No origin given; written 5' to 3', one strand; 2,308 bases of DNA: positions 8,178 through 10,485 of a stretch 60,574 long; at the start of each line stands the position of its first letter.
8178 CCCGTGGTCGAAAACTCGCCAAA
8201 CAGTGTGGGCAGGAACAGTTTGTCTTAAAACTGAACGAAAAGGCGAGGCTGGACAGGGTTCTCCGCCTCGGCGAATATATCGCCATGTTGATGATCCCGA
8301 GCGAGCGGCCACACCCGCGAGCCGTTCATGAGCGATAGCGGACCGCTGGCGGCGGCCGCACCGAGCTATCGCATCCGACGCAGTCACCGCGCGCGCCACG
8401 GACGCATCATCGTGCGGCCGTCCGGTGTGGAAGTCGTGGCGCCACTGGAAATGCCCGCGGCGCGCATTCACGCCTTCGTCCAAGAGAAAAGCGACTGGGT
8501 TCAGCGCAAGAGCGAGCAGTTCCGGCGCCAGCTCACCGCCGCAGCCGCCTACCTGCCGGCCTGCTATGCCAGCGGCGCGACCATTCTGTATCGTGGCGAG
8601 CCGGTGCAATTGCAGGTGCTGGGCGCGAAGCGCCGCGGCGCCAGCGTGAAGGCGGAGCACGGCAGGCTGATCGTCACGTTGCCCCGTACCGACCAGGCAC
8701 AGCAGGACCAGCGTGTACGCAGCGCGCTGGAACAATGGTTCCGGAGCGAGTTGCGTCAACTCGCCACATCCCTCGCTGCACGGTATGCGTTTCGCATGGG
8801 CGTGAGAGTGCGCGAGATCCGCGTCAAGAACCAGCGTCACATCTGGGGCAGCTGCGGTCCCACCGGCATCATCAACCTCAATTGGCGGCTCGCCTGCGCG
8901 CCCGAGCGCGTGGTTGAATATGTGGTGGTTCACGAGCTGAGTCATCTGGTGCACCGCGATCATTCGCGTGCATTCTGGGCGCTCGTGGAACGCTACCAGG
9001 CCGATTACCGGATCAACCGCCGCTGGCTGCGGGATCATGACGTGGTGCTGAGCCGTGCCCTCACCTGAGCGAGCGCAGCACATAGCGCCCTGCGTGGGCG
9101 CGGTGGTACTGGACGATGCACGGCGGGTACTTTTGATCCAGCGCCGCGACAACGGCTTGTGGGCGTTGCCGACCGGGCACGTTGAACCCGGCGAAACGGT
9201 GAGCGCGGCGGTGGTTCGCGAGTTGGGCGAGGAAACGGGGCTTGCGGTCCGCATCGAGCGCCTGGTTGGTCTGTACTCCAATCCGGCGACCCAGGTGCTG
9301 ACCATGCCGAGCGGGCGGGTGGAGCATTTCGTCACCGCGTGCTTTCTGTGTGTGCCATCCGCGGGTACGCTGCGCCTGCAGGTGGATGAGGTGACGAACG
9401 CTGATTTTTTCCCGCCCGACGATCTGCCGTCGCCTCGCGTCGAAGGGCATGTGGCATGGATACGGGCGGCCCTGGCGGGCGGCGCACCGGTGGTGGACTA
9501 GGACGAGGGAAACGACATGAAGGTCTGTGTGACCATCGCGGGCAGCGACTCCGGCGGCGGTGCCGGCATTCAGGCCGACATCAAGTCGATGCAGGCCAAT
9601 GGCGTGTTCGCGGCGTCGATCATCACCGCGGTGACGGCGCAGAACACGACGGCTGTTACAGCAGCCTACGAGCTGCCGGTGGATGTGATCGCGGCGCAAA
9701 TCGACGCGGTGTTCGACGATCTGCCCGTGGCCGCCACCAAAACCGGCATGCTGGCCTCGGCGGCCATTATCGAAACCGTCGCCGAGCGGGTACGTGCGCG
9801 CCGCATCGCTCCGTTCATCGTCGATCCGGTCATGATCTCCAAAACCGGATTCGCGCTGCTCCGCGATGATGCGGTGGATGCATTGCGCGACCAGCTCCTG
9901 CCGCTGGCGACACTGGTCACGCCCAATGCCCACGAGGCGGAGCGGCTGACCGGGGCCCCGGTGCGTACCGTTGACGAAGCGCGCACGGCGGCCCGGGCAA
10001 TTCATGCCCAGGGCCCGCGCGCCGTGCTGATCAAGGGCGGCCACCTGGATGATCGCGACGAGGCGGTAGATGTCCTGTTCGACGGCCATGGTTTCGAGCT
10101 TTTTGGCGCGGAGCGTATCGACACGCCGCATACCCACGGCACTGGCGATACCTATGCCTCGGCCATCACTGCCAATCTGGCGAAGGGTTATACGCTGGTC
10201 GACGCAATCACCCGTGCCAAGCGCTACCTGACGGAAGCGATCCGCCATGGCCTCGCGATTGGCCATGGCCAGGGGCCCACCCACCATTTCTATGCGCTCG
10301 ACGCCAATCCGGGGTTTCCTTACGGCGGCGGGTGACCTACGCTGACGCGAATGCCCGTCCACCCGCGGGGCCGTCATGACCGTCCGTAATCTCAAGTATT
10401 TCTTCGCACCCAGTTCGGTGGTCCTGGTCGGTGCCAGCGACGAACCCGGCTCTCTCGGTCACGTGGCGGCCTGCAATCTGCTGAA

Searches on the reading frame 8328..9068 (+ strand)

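Call 7: search_protein_families(library=pfam, proteins=[window:8328-9068:+])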
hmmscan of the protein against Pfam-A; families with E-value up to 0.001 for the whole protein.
window:8328-9068:+ (246 aa): 2 families
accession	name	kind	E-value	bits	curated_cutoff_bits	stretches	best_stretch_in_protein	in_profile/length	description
PF01863.23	YgjP-like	-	5.5e-54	183.8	26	1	26-237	4-207/207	YgjP-like, metallopeptidase domain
PF08325.16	WLM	-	0.00031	21.3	26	1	196-226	83-113/190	WLM domain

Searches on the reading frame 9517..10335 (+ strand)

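Call 71: search_protein_families(library=pfam, max_evalue=0.01, proteins=[window:9517-10335:+])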
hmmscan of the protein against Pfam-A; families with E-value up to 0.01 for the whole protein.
window:9517-10335:+ (272 aa): 3 families
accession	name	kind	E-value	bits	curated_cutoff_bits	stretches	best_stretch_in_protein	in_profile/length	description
PF08543.17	Phos_pyr_kin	-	1.7e-96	322.8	27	1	11-256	1-246/246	Phosphomethylpyrimidine kinase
PF00294.29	PfkB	-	2.6e-14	53.7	25.8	1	119-236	173-284/302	pfkB family carbohydrate kinase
PF01256.23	Carb_kinase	-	0.00022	21.2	27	1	111-231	101-209/242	NAD(P)H-hydrate dehydratase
